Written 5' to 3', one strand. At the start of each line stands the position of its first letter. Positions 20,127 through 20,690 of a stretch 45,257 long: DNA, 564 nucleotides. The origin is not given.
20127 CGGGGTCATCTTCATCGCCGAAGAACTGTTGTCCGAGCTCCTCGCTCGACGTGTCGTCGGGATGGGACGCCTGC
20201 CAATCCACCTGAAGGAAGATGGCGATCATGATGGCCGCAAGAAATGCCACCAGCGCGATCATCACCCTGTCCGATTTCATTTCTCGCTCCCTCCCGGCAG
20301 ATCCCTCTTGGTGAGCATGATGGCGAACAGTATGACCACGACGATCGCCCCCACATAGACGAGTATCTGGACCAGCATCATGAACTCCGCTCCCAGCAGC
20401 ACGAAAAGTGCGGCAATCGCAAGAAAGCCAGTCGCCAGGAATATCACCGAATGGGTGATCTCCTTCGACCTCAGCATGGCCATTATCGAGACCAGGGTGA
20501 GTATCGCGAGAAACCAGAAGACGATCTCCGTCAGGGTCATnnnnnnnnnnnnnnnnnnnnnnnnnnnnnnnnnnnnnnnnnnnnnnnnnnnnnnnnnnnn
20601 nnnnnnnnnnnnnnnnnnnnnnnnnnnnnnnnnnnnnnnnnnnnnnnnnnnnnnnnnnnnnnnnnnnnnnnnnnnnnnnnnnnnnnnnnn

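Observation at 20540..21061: NuoI carries a polyferredoxin-like extension of about 170 aa (four extra Fe-S motifs) and a Lys-rich tail: a possible built-in electron-input module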

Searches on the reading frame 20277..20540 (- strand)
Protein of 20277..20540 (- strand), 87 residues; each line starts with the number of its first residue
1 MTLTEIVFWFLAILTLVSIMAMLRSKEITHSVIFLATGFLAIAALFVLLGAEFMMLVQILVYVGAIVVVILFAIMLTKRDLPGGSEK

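Call 4: search_protein_families(library=pfam, proteins=[window:20277-20540:-], max_evalue=0.01)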
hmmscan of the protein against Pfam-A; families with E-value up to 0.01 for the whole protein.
window:20277-20540:- (87 aa): 1 family
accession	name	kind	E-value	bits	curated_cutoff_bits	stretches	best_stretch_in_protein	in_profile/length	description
PF00499.25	Oxidored_q3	-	4.1e-18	66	33.2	1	19-79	2-62/146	NADH-ubiquinone/plastoquinone oxidoreductase chain 6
